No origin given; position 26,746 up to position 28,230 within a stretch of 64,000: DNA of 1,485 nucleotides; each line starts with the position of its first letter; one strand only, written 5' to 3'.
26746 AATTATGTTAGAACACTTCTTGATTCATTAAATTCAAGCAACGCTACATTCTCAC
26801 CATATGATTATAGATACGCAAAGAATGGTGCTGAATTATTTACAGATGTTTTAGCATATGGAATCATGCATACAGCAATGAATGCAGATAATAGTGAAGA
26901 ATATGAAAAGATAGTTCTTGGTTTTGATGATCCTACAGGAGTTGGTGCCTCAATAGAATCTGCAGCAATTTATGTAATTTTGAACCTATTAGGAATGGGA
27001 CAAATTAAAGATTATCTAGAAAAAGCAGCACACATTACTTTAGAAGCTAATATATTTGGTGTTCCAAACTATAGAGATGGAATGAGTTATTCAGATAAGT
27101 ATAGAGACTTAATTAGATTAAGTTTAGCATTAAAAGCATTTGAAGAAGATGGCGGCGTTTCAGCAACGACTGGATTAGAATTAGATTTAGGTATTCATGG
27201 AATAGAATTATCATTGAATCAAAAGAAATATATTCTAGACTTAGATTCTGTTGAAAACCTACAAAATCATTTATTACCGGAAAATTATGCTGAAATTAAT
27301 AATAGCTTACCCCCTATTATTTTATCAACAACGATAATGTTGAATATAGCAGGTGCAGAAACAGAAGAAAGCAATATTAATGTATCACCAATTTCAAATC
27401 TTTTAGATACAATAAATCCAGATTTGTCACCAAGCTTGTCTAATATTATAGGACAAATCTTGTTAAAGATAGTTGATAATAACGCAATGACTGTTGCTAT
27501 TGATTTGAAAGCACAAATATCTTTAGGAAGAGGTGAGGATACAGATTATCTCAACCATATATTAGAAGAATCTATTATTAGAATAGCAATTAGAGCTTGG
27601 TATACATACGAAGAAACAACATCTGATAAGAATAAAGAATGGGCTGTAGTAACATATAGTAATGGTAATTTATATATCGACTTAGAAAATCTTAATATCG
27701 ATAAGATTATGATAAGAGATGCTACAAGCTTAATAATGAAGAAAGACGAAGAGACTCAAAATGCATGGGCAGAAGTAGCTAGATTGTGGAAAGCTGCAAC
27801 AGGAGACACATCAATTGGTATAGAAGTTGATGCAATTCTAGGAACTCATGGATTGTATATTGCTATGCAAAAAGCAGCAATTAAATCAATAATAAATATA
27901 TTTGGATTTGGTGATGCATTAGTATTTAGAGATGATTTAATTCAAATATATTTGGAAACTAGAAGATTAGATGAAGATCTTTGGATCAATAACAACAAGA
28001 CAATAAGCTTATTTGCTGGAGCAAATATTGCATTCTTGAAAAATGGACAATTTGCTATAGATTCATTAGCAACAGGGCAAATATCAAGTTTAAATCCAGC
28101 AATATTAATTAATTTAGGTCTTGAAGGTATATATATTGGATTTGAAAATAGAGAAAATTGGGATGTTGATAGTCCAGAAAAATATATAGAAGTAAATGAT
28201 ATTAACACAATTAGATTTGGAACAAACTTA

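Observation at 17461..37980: Second conserved module element: an acidic N-A-[DE] linker followed by a strand plus an amphipathic helix ending in Gly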

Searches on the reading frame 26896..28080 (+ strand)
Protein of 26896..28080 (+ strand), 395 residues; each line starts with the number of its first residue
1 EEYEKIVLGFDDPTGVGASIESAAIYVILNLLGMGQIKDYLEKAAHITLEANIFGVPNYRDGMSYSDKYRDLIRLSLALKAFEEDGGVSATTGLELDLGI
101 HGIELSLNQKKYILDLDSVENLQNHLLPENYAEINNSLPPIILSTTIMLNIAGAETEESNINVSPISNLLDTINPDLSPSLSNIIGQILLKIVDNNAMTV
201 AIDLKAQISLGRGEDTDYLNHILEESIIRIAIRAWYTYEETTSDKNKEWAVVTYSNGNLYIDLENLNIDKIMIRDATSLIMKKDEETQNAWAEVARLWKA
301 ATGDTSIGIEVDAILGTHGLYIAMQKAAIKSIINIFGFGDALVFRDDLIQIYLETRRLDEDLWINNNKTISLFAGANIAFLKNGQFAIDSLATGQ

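Call 61: search_solved_structures(query=A4, max_evalue=10)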
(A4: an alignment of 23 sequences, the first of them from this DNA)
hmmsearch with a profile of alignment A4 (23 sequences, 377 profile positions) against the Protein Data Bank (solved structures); distinct sequences matched with E-value up to 10: 0.

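Call 62: search_protein_families(library=pfam, alignment_id=A4, max_evalue=1)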
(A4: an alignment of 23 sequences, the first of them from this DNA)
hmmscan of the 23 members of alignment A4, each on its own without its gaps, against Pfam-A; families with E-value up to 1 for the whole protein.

A. member 1, seq(395 aa): 1 family
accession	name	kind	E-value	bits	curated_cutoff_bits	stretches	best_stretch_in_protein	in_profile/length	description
PF14285.11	DUF4367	-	0.04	14.8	22.1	1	243-291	30-85/110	Domain of unknown function (DUF4367)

B. families by the number of members that match (of 23 scanned): 15 families
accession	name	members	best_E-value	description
PF05613.16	Herpes_U15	1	0.0067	Human herpesvirus U15 protein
PF09693.15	Phage_XkdX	1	0.021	Phage uncharacterised protein (Phage_XkdX)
PF14014.11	DUF4230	1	0.022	Protein of unknown function (DUF4230)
PF21794.3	RAD51D_N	1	0.037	RAD51D, N-terminal domain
PF02595.20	Gly_kinase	1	0.037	Glycerate kinase family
PF14285.11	DUF4367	1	0.04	Domain of unknown function (DUF4367)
PF03975.18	CheD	1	0.045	CheD chemotactic sensory transduction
PF22056.1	ORF239-like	1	0.068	ORF239-like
PF08548.17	Peptidase_M10_C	1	0.1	Peptidase M10 serralysin C terminal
PF22913.1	NBAS_11th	1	0.13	NBAS subunit of NRZ tethering complex, C-terminal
PF00789.26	UBX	1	0.16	UBX domain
PF03799.20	FtsQ_DivIB_C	1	0.19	Cell division protein FtsQ/DivIB, C-terminal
PF18080.7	Gal_mutarotas_3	1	0.19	Galactose mutarotase-like fold domain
PF04255.20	DUF433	1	0.2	Protein of unknown function (DUF433)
PF09931.15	Phage_phiJL001_Gp84_N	1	0.26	Baseplate hub protein, N-terminal attachment domain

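Call 63: predict_structure(alignment_id=A4)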
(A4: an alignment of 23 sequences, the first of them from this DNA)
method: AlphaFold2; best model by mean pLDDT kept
length: 395 residues; sequences in the alignment: 23
mean_pLDDT: 57.3   pTM: 0.54
mean pLDDT of the five models: 57.3, 57.3, 55.8, 55.2, 54.9
residues with pLDDT >= 90: 31; 70-90: 88; 50-70: 85; < 50: 191
segments of 3 or more residues with pLDDT < 50: 1-14, 16-19, 31-33, 52-77, 83-135, 154-157, 304-325, 335-395
pLDDT, mean of each block of 10 residues (from residue 1): 41 47 54 54 53 45 39 46 44 45 39 40 43 53 72 53 59 61 73 77 83 77 87 82 89 93 92 88 77 69 46 41 48 47 42 37 35 40 35 37
secondary structure, 60 per line:
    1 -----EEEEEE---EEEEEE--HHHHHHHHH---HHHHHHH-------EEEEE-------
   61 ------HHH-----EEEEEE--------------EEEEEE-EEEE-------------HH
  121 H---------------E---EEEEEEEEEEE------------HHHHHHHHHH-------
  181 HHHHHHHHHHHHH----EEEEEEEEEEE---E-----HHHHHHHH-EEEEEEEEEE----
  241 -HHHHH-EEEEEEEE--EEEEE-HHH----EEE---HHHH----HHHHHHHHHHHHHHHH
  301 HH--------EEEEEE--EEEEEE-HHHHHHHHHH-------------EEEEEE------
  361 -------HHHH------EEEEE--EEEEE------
elements in order: E6-11 E15-20 H23-31 H35-41 E49-53 E75-80 E95-100 E102-105 E141-151 H164-173 H181-193 E198-208 H218-225 E227-236 H242-246 E248-255 E258-262 E271-273 H277-280 H285-302 E311-316 E319-324 H326-335 E349-354 H368-371 E378-382 E385-389

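Call 65: fold_search(model_id=the predicted structure, library=pdb)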
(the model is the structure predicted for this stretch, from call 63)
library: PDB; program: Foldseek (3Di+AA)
matches with E <= 10: 293; with E <= 0.001: 0
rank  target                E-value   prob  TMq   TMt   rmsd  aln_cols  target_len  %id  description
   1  6x04_K                9.1e-02  0.09  0.11  0.12  24.1       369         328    9  Nup133 (aa55-481) from S. cerevisiae bound by VHH-SAN5 (released 2020-12-09)
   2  4lcc_C                2.4e-01  0.06  0.12  0.14  21.8       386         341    9  Crystal structure of a human MAIT TCR in complex with a bacterial antigen bound to humanized bovine MR1 (released 2013-10-16)
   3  9iky_e                2.5e-01  0.12  0.16  0.22  14.5       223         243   11  Crystal structure of 1-2C-T96F TCR in complex with HLA-A*11:01 bound to KRAS-G12V peptide (VVGAVGVGK) (released 2025-06-18)
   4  9g33_UH               2.8e-01  0.08  0.08  0.06  16.8       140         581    7  Stalled 90S - Utp23-Krr1-deltaC3 (released 2025-06-18)
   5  5w1v_F                4.2e-01  0.08  0.14  0.18  16.4       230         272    9  Structure of the HLA-E-VMAPRTLIL/GF4 TCR complex (released 2017-10-04)
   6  4eup_D                4.4e-01  0.08  0.14  0.18  16.7       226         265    9  The complex between TCR JKF6 and human Class I MHC HLA-A2 presenting the MART-1(27-35)(A27L) peptide (released 2013-05-01)
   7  7fi8_C                4.6e-01  0.09  0.15  0.19  14.5       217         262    9  Crystal structure of human MICA mutants in complex with natural killer cell receptor NKG2D (released 2022-08-31)
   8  4iiq_C                4.9e-01  0.08  0.17  0.18  19.1       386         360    9  Crystal structure of a human MAIT TCR in complex with bovine MR1 (released 2013-04-24)
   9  3vfm_A                5.2e-01  0.09  0.15  0.19  16.4       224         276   10  crystal structure of HLA B*3508 LPEP155A, HLA mutant Ala155 (released 2012-03-07)
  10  1qlf_A                5.5e-01  0.08  0.15  0.20  15.8       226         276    7  MHC CLASS I H-2DB COMPLEXED WITH GLYCOPEPTIDE K3G (released 1999-09-01)
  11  9rxm_E                5.8e-01  0.07  0.14  0.19  18.0       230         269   10  Cryo-EM structure of TCRpriv/pMHC (released 2025-08-13)
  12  6qio_B                6.1e-01  0.10  0.15  0.21  15.8       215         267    9  Ternary complex of FcRn ectodomain, FcRn binding optimised human serum albumin and the human growth hormone derivative (released 2020-02-05)
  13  7sa2_A                6.4e-01  0.10  0.17  0.21  14.0       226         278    7  SARS-CoV-2 spike-derived peptide S1060-1068 (VVFLHVTYV) presented by HLA-A*02:01 (released 2022-09-21)
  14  8rbv_A                6.8e-01  0.07  0.15  0.18  14.4       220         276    8  SARS-CoV-2 Spike-derived peptide S976-984 S982A mutant (VLNDILARL) presented by HLA-A*02:01 (released 2024-05-15)
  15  6p64_F                7.2e-01  0.12  0.18  0.25  14.1       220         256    7  Alpha-beta TCR Binding to Neoantigen KQWLVWLFL Presented by HLA-A206 (released 2020-06-03)
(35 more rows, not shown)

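Call 67: fold_search(model_id=the predicted structure, library=viral)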
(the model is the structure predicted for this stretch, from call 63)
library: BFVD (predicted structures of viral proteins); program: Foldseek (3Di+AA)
matches with E <= 10: 237; with E <= 0.001: 0
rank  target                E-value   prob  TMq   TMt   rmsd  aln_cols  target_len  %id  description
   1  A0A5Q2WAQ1            3.3e-02  0.12  0.11  0.09  35.8       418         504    7  (no name in the UniProt tables at hand)
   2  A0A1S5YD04            1.3e-01  0.23  0.11  0.09  16.9       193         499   11  Uncharacterized protein [Leptopilina boulardi filamentous virus]
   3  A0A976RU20            1.4e-01  0.16  0.14  0.19  21.8       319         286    9  (no name in the UniProt tables at hand)
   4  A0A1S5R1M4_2          2.8e-01  0.13  0.14  0.07  15.5       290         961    6  Putative tail fiber protein [Pseudomonas phage phiPMW]
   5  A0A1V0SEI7            3.1e-01  0.20  0.08  0.05  17.2       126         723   10  Aldo/keto reductase family protein [Hokovirus HKV1]
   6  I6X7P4                3.3e-01  0.18  0.20  0.08  27.1       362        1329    7  Hinge connector of long tail fiber distal connector [Aeromonas phage CC2]
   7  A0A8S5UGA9            3.3e-01  0.13  0.13  0.18  20.1       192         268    9  Uncharacterized protein [Myoviridae sp. ctshb19]
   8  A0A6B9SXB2            3.9e-01  0.54  0.09  0.34  11.8        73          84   12  (no name in the UniProt tables at hand)
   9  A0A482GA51            4.3e-01  0.01  0.09  0.06  61.3       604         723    9  Tail spike TSP1/Gp66 N-terminal domain-containing protein [Escherichia phage EdH4]
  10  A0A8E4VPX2            4.5e-01  0.03  0.09  0.06  33.2       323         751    9  Structural protein [Blencathra virus]
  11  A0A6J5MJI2            5.1e-01  0.47  0.09  0.40  12.6        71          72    8  Uncharacterized protein [uncultured Caudovirales phage]
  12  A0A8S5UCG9            5.3e-01  0.33  0.14  0.33  11.6       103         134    8  Uncharacterized protein [Siphoviridae sp. ctgN495]
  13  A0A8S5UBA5            7.0e-01  0.11  0.16  0.21  12.5       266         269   10  Mannan-binding lectin-1, MVL, cyanobacteria, carbohydrate binding (Fragment) [Caudovirales sp. ctcT39]
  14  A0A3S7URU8            7.4e-01  0.02  0.09  0.08  25.9       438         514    9  (no name in the UniProt tables at hand)
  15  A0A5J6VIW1            7.4e-01  0.01  0.08  0.05  30.7       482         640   10  Uncharacterized protein [Megaviridae environmental sample]
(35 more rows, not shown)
